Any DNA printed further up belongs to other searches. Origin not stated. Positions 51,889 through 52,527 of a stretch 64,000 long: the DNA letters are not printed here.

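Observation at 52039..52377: Secreted protein built from six tandem 16-residue repeats (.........-x-NHGNSW)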

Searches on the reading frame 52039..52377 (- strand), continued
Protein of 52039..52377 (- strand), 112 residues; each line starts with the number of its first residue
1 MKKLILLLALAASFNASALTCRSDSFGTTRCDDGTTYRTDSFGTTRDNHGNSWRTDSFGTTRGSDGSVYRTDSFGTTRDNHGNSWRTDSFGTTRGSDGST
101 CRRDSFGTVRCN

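Call 39: search_protein_representatives(alignment_id=A1)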
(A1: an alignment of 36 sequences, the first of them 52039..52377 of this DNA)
Query: 36 sequences, 136 profile positions. Proteins with E-value up to 0.001 (for the whole library): 330; up to 1e-10: 111; up to 1e-30: 24. The best 150 are listed.
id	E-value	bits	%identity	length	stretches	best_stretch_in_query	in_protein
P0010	1.0e-55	203.5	-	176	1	20-136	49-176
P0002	1.0e-53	197.0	-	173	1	23-136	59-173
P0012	3.1e-53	195.5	-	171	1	15-136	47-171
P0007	1.2e-52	193.6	-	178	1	21-135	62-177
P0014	5.6e-43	162.3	-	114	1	25-136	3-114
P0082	1.8e-42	160.6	-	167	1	6-136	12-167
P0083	2.7e-42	160.0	-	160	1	19-136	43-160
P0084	3.2e-42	159.8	-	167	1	20-136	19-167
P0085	1.0e-41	158.2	-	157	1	16-136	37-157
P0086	3.1e-41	156.6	-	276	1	38-136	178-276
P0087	7.9e-41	155.3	-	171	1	27-135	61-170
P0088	2.6e-40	153.6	-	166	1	20-136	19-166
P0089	2.7e-40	153.6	-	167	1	6-136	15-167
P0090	7.5e-40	152.1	-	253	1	20-136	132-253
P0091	7.1e-39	149.0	-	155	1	7-136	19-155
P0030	7.2e-29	116.6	-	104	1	24-102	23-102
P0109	3.6e-21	91.6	-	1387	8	57-101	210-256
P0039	2.8e-18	82.3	-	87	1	53-136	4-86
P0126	5.2e-15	71.7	-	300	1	23-134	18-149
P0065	6.0e-15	71.5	-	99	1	58-109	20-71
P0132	5.7e-14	68.3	-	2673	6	45-124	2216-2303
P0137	2.5e-13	66.3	-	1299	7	41-103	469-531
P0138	2.7e-13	66.1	-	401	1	25-133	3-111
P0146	2.8e-12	62.9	-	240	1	37-135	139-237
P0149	3.0e-12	62.8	-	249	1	39-136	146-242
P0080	7.8e-10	54.9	-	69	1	29-87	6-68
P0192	2.4e-09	53.4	-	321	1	38-136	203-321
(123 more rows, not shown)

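Call 46: search_protein_families(library=pfam, alignment_id=A3, max_evalue=0.00001)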
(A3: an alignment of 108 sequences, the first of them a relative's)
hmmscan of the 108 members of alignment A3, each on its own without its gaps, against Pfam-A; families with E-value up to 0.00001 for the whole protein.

A. member 1, L015:13-981:+ (323 aa): 0 families

B. families by the number of members that match (of 108 scanned): 68 families (the first 25 are shown)
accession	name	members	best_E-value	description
PF05876.18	GpA_ATPase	2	6.8e-74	Phage terminase large subunit gpA, ATPase domain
PF02518.31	HATPase_c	2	1.9e-23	Histidine kinase-, DNA gyrase B-, and HSP90-like ATPase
PF14559.12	TPR_19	2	2.1e-14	Tetratricopeptide repeat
PF00440.29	TetR_N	2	1.8e-13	Bacterial regulatory proteins, tetR family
PF13409.12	GST_N_2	2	4.9e-13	Glutathione S-transferase, N-terminal domain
PF13432.12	TPR_16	2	6.7e-11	Tetratricopeptide repeat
PF00043.30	GST_C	2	1.5e-10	Glutathione S-transferase, C-terminal domain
PF13410.11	GST_C_2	2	2.9e-10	Glutathione S-transferase, C-terminal domain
PF07719.23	TPR_2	2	8.2e-10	Tetratricopeptide repeat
PF13428.12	TPR_14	2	2.2e-08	Tetratricopeptide repeat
PF08238.18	Sel1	1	1.7e-136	Sel1 repeat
PF07505.17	DUF5131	1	2.5e-99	Protein of unknown function (DUF5131)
PF02378.23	PTS_EIIC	1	2.1e-84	Phosphotransferase system, EIIC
PF01026.27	TatD_DNase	1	2.7e-84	TatD related DNase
PF00850.24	Hist_deacetyl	1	2.7e-82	Histone deacetylase domain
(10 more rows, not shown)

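Call 47: search_protein_families(library=pfam, proteins=[P0109, P0137, P0132, P0146, P0149, P0138, P0126, P0192], max_evalue=0.001)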
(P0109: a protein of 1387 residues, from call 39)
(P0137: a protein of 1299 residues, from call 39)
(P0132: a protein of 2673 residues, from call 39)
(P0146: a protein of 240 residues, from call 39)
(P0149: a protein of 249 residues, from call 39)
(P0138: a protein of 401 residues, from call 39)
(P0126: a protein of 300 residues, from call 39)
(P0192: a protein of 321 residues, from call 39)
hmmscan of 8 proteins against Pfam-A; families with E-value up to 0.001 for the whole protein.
P0109 (1387 aa): 0 families

P0137 (1299 aa): 4 families
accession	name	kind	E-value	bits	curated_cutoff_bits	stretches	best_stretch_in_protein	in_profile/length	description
PF08190.17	PIH1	-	2.3e-44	151.2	24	1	849-1002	1-155/166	PIH1 N-terminal domain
PF22178.3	Gp5_trimer_C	-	8.9e-29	100.4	30.9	1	532-602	37-107/112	Bacteriophage T4 gp5 C-terminal trimerisation domain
PF18201.7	PIH1_CS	-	2e-18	67.1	23.3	1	1050-1158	2-98/100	PIH1 CS-like domain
PF04519.19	Bactofilin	-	9.7e-18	64.7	27.9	2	572-648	10-83/98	Polymer-forming cytoskeletal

P0132 (2673 aa): 2 families
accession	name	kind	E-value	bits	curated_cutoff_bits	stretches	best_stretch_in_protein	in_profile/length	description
PF00092.34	VWA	-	1.4e-41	143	23.8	2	2494-2656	1-165/174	von Willebrand factor type A domain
PF13519.12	VWA_2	-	1.1e-16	61.8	27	1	2495-2604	1-107/107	von Willebrand factor type A domain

P0146 (240 aa): 0 families

P0149 (249 aa): 0 families

P0138 (401 aa): 1 family
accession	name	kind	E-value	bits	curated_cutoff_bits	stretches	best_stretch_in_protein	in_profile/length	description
PF13511.11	DUF4124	-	6.6e-06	26.7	22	0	72-83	17-28/56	Domain of unknown function (DUF4124)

P0126 (300 aa): 0 families

P0192 (321 aa): 0 families

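Call 53: search_solved_structures(query=A4, max_evalue=10)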
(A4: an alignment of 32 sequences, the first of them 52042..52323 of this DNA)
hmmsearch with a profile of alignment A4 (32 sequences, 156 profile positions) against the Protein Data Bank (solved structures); distinct sequences matched with E-value up to 10: 0.

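Call 56: predict_structure(alignment_id=A4)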
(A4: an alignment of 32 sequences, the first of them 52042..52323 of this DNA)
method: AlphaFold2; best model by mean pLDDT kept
length: 94 residues; sequences in the alignment: 32
mean_pLDDT: 87.9   pTM: 0.62
mean pLDDT of the five models: 87.9, 87.6, 86.5, 84.7, 78.6
residues with pLDDT >= 90: 34; 70-90: 60; 50-70: 0; < 50: 0
segments of 3 or more residues with pLDDT < 50: none
pLDDT, mean of each block of 10 residues (from residue 1): 84 91 89 90 90 88 90 87 84 85
secondary structure, 60 per line:
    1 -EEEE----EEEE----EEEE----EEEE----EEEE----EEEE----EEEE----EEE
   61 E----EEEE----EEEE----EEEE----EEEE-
elements in order: E2-5 E10-13 E18-21 E26-29 E34-37 E42-45 E50-53 E58-61 E66-69 E74-77 E82-85 E90-93

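Call 59: fold_search(model_id=the predicted structure, library=pdb)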
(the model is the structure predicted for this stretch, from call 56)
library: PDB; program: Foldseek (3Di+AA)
matches with E <= 10: 317; with E <= 0.001: 0
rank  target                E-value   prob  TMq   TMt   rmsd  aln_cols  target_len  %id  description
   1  5fsb_B                2.1e-02  1.00  0.46  0.26   5.8       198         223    9  Structure of tectonin 2 from laccaria bicolor in complex with 2-o-methyl-methyl-seleno-beta-l-fucopyranoside (released 2017-03-29)
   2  9lx4_A                5.0e-02  0.98  0.47  0.32   6.4       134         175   16  Crystal structure of the de novo designed protein ZZ4 (released 2025-06-04)
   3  4ld1                  6.2e-02  0.84  0.28  0.19  15.7       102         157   17  Structural analysis of the microcephaly protein CPAP G-box domain suggests a role in centriole elongation. (released 2013-09-04)
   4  5fsb_A                6.8e-02  0.82  0.32  0.18  10.3       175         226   12  Structure of tectonin 2 from laccaria bicolor in complex with 2-o-methyl-methyl-seleno-beta-l-fucopyranoside (released 2017-03-29)
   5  4bxq                  7.9e-02  0.72  0.27  0.18  15.6       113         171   14  Structure of the E1021V mutant of the TCP10 domain of Danio rerio CPAP (released 2013-09-25)
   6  4bxr_A                8.8e-02  0.84  0.28  0.17  11.4        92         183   22  Structure of the wild-type TCP10 domain of Danio rerio CPAP in complex with a peptide of Danio rerio STIL (released 2013-09-25)
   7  5fsc_B                1.0e-01  0.95  0.45  0.25   6.0       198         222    9  Structure of tectonin 2 from Laccaria bicolor in complex with allyl- alpha_4-methyl-mannoside (released 2017-03-29)
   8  4mpz                  1.1e-01  0.63  0.28  0.22  16.5       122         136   12  Crystal structure of TCP10c domain of Drosophila melanogaster Sas-4 (released 2014-01-01)
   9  4bxp                  1.1e-01  0.54  0.24  0.17  15.3       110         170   18  Structure of the wild-type TCP10 domain of Danio rerio CPAP (released 2013-09-25)
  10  4by2_A                1.5e-01  0.57  0.28  0.20  16.3       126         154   11  SAS-4 (dCPAP) TCP domain in complex with a Proline Rich Motif of Ana2 (dSTIL) of Drosophila Melanogaster (released 2013-09-18)
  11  8r54_A                1.7e-01  0.91  0.47  0.04   7.1       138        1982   14  Mouse teneurin-3 non-compact subunit - A0B0 isoform (released 2024-05-08)
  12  7q97_A                1.7e-01  0.77  0.33  0.05   9.9       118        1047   14  Structure of the bacterial type VI secretion system effector RhsA. (released 2021-12-22)
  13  9lq1_E                1.7e-01  0.35  0.25  0.22  15.1       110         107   10  Structure of human DNMT3A-TCL1A complex (released 2025-11-05)
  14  6tjd_A                1.9e-01  0.41  0.25  0.18  10.2       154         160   11  Crystal structure of the computationally designed Cake4 protein (released 2020-05-06)
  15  4by2_C                2.0e-01  0.51  0.27  0.19  11.2        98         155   13  SAS-4 (dCPAP) TCP domain in complex with a Proline Rich Motif of Ana2 (dSTIL) of Drosophila Melanogaster (released 2013-09-18)
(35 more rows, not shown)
